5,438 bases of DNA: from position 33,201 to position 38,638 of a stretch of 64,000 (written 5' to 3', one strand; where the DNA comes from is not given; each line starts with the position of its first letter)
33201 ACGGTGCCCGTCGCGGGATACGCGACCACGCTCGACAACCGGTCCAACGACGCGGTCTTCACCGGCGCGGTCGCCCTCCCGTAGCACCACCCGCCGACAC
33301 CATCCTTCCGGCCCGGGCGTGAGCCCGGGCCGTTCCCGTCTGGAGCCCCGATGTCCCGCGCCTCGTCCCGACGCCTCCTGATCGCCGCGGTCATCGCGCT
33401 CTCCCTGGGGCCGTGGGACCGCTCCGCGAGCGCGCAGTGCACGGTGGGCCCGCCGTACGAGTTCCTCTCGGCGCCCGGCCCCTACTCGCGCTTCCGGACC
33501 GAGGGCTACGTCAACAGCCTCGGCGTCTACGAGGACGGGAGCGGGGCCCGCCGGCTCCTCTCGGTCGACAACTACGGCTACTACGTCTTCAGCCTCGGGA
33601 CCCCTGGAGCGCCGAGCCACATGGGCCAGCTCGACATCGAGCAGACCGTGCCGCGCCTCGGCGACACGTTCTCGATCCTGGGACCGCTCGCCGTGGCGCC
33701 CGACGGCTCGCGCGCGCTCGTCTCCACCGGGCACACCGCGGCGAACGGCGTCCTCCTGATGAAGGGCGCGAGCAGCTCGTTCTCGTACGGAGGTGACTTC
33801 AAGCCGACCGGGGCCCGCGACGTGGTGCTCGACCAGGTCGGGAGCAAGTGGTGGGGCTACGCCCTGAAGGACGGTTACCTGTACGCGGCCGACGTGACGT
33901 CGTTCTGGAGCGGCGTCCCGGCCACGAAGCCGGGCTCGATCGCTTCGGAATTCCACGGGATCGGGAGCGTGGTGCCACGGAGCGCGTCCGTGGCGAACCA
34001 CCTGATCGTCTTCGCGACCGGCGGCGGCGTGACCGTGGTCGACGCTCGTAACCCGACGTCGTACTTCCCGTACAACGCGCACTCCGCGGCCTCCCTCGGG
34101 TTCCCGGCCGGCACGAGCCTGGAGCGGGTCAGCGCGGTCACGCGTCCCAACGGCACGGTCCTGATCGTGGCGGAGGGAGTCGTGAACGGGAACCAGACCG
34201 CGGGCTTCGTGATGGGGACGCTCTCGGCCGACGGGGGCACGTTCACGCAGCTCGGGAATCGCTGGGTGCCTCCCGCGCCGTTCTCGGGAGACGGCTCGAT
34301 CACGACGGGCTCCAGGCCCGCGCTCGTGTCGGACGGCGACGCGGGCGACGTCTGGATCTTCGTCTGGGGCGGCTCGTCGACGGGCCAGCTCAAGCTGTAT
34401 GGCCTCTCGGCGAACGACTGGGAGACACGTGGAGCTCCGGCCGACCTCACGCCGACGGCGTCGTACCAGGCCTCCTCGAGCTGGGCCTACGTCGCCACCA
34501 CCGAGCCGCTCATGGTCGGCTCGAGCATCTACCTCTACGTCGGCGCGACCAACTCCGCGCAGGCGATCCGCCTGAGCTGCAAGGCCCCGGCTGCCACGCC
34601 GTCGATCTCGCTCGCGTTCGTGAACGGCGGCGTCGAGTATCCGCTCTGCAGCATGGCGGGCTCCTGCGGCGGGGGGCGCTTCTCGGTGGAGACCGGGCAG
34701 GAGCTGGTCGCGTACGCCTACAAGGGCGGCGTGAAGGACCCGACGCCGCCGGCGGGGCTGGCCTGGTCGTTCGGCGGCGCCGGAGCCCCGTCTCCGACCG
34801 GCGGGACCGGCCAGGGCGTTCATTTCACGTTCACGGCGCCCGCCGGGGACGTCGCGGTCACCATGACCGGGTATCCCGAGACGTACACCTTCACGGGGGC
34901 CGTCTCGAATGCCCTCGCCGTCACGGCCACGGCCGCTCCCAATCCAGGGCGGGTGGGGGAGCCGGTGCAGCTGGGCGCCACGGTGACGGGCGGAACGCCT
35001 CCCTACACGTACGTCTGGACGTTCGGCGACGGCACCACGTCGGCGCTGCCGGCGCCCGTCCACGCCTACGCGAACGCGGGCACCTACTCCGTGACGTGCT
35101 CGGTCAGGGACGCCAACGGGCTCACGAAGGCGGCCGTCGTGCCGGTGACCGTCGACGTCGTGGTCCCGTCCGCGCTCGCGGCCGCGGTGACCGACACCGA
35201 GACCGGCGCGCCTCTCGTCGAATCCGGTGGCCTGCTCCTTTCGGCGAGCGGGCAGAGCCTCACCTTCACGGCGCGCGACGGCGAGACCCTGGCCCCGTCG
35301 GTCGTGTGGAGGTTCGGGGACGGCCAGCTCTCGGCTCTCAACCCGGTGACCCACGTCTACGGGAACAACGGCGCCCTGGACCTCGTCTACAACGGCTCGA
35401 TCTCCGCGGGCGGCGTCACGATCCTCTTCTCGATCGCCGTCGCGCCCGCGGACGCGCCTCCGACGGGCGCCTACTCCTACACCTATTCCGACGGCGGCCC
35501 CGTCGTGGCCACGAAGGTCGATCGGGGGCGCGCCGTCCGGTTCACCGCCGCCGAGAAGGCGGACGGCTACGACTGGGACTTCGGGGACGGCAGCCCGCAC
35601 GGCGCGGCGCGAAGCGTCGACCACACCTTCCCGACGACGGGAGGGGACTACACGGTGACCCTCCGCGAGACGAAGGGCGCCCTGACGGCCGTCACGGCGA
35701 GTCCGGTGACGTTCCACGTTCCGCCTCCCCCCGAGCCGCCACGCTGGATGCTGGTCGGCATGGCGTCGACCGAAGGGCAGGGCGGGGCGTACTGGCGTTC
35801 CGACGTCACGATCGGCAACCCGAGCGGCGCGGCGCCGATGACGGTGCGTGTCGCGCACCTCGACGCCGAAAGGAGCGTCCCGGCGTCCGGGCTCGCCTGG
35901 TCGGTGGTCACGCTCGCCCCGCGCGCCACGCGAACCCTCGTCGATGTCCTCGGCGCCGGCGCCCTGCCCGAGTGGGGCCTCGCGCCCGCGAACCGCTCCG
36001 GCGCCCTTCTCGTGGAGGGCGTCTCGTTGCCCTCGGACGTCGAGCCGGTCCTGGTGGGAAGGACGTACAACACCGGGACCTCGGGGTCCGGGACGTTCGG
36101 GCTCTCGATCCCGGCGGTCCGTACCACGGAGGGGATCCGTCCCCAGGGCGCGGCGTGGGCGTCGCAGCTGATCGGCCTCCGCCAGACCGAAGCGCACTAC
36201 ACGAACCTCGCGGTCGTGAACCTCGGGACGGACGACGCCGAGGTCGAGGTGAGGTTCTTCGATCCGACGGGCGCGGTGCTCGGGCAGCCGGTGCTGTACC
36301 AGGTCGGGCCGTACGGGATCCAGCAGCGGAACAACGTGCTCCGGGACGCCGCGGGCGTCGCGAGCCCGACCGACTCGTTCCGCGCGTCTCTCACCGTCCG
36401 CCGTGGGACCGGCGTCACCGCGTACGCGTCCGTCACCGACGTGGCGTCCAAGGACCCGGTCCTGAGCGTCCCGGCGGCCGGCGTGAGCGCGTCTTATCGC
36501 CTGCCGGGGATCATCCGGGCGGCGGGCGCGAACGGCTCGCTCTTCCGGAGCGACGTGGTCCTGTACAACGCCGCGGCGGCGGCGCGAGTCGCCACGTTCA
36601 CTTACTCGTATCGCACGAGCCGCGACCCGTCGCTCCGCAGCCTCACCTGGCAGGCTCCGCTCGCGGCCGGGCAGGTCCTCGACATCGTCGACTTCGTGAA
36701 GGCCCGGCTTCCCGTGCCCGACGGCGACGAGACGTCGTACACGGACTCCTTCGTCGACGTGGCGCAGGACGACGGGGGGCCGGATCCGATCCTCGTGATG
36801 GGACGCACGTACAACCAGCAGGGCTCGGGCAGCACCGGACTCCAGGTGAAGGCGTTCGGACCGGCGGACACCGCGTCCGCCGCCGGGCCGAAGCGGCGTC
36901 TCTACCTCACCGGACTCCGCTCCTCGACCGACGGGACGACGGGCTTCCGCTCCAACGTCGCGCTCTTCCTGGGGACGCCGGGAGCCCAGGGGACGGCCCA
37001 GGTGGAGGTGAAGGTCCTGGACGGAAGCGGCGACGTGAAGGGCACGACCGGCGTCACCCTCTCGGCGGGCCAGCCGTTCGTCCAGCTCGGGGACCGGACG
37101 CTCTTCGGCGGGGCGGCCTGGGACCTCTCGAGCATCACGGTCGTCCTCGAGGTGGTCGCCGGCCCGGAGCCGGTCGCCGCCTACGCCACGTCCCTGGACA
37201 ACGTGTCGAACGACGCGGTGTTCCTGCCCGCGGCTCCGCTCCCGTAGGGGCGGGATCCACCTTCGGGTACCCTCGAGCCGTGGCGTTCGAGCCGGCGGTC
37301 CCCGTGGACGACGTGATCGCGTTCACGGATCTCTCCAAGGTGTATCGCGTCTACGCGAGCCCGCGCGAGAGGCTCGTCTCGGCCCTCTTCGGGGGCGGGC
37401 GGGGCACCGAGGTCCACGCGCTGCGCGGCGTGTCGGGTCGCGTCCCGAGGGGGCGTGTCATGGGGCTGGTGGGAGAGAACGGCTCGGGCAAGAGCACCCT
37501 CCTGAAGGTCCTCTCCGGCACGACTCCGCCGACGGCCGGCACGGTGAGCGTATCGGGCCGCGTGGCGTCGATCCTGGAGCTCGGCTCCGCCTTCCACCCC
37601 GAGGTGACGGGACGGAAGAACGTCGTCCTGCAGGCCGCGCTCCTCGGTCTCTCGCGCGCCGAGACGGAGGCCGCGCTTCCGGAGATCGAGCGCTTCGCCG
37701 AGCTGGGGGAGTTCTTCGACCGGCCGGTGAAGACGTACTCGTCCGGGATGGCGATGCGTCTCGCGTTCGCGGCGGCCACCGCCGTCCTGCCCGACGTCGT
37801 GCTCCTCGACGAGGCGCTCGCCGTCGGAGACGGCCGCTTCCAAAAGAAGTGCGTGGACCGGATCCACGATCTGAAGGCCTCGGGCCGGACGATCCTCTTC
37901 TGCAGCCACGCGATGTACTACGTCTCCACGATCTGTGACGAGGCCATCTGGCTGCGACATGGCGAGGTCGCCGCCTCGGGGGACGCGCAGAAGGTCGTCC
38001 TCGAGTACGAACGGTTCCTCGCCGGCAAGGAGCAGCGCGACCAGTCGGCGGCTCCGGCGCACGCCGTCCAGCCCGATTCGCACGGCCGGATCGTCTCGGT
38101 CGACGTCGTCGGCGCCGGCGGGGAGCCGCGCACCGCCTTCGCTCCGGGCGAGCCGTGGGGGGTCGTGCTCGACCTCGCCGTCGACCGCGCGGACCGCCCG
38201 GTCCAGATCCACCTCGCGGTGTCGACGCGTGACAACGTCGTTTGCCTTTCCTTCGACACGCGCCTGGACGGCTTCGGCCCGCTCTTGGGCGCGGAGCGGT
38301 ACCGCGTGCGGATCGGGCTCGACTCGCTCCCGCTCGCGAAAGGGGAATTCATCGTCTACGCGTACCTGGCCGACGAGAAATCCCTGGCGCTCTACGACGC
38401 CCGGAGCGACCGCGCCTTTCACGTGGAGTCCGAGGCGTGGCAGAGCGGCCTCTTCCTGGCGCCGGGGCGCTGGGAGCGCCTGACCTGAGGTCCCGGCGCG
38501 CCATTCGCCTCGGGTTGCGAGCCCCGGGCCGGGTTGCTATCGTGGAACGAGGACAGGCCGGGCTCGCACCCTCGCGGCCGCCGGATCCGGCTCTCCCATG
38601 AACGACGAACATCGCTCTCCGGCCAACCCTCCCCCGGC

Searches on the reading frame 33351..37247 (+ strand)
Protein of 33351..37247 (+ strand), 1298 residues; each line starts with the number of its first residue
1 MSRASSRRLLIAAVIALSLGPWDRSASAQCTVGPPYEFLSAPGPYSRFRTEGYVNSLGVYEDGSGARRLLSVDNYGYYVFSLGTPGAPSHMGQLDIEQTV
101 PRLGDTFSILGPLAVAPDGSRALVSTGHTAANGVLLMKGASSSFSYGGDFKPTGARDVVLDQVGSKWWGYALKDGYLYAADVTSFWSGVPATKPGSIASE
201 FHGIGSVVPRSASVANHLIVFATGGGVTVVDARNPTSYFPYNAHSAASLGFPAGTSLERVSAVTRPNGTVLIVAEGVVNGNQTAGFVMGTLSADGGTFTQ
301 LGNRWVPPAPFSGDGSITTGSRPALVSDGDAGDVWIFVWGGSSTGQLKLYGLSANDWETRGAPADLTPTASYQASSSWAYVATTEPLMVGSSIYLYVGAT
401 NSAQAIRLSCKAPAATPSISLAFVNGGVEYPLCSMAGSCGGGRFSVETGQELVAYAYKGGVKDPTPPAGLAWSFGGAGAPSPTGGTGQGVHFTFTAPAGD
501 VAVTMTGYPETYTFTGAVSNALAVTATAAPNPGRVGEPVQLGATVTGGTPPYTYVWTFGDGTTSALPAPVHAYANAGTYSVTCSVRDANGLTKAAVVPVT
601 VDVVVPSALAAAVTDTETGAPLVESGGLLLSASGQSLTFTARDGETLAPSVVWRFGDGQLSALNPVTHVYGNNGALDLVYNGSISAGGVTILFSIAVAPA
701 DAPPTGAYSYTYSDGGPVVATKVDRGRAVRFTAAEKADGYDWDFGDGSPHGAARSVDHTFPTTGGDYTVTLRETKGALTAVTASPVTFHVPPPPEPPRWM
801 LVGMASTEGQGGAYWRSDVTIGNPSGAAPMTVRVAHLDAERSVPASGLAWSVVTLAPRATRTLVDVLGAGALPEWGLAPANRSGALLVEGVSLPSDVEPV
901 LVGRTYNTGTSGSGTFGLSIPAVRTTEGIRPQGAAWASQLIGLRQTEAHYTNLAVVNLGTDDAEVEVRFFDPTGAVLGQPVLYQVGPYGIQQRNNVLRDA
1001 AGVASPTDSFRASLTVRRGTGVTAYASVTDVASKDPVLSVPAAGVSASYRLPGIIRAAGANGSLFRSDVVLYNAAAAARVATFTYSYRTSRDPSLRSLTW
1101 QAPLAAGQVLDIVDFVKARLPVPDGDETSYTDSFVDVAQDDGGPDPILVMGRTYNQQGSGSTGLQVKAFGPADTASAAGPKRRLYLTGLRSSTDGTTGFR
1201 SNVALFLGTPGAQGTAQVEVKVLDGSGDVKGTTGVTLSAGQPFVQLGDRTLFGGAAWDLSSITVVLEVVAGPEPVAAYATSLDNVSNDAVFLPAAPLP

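Call 10: search_protein_families(library=pfam, proteins=[window:33351-37247:+], max_evalue=0.01)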
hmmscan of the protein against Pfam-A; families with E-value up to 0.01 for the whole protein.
window:33351-37247:+ (1298 aa): 3 families
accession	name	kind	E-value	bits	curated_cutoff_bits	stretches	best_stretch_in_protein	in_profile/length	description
PF18911.6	PKD_4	-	2.4e-26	92.1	27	3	531-599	12-83/85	PKD domain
PF00801.26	PKD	-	9.6e-21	74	23.5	2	524-596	2-76/80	PKD domain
PF13573.12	SprB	-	0.0023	17.9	28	1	543-560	19-36/37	SprB repeat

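Call 19: search_protein_families(library=ncbifam, proteins=[window:33351-37247:+], max_evalue=0.01)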
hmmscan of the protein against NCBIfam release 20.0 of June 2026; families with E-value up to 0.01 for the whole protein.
window:33351-37247:+ (1298 aa): 2 families
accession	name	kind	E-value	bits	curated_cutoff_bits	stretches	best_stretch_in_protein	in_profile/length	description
NF058578.1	CPR_pilus_PamR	equivalog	1e-06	27.9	300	1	516-592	145-229/297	pilus system RbmA-like protein PamR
TIGR00864.1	PCC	subfamily_domain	1.5e-06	24.9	1861.4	1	472-679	1256-1456/2700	polycystin cation channel protein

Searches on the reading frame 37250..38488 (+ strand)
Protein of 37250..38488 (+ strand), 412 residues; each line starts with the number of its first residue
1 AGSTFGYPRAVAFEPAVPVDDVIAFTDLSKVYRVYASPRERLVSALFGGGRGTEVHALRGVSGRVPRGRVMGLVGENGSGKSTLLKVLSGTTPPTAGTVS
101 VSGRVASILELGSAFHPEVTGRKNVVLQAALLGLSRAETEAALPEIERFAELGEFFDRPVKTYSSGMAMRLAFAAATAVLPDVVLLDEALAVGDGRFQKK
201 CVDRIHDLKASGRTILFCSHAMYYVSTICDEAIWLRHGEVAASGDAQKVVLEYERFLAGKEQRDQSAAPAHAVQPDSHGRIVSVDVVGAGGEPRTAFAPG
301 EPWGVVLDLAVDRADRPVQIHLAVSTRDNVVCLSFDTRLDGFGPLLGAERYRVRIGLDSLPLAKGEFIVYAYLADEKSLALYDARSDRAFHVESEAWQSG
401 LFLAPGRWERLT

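Call 19: search_protein_families(library=ncbifam, proteins=[window:37250-38488:+], max_evalue=0.01)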
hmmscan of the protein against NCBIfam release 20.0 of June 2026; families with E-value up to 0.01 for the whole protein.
window:37250-38488:+ (412 aa): 182 families (the best 25 are shown)
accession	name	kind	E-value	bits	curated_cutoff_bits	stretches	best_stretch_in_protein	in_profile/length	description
NF010065.0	PRK13545.1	equivalog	1.7e-61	208.6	538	1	23-262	5-243/549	teichoic acids export protein ATP-binding subunit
NF010066.0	PRK13546.1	equivalog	1.1e-55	188.9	320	1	24-262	6-243/264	teichoic acids export ABC transporter ATP-binding subunit TagH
NF050108.1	galactan_ABC_ATP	equivalog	1.1e-52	178.7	400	1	55-254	42-241/244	galactan export ABC transporter ATP-binding subunit Wzt/RfbE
TIGR01188.1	drrA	subfamily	5.8e-37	127.6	312.45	1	54-248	5-210/302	daunorubicin resistance ABC transporter, ATP-binding protein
TIGR04521.1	ECF_ATPase_2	equivalog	5.9e-27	94.4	330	2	122-254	103-237/279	energy-coupling factor transporter ATPase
TIGR01166.1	cbiO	subfamily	7.2e-25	87.6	211.8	2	123-221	88-186/190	cobalt ABC transporter, ATP-binding protein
NF010060.0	PRK13537.1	equivalog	2.1e-24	86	521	1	59-250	32-234/314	nodulation factor ABC transporter ATP-binding protein NodI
NF010059.0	PRK13536.1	equivalog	5.4e-24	84.6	549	1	59-251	60-263/342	nodulation factor ABC transporter ATP-binding protein NodI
TIGR03873.1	F420-0_ABC_ATP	hypoth_equivalog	2.4e-23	82.7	372.4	1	56-250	15-225/256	putative F420-0 ABC transporter ATP-binding protein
TIGR01288.1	nodI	equivalog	1.8e-22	79.7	424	1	62-250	24-223/303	nodulation factor ABC transporter ATP-binding protein NodI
TIGR03864.1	PQQ_ABC_ATP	hypoth_equivalog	2.5e-22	79.5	302.25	1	55-251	14-221/236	ABC transporter, ATP-binding subunit, PQQ-dependent alcohol dehydrogenase system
TIGR04520.1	ECF_ATPase_1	equivalog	5.5e-22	78.5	315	2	133-254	107-228/269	energy-coupling factor transporter ATPase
NF040873.1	AztA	equivalog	3e-21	75.8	220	1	55-226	5-183/191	zinc ABC transporter ATP-binding protein AztA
NF007082.0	PRK09536.1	equivalog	6.2e-20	71.7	537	2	54-106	15-67/402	corrinoid ABC transporter ATPase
NF008442.0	PRK11288.1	equivalog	7.9e-20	70.6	689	1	55-243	20-224/504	L-arabinose ABC transporter ATP-binding protein AraG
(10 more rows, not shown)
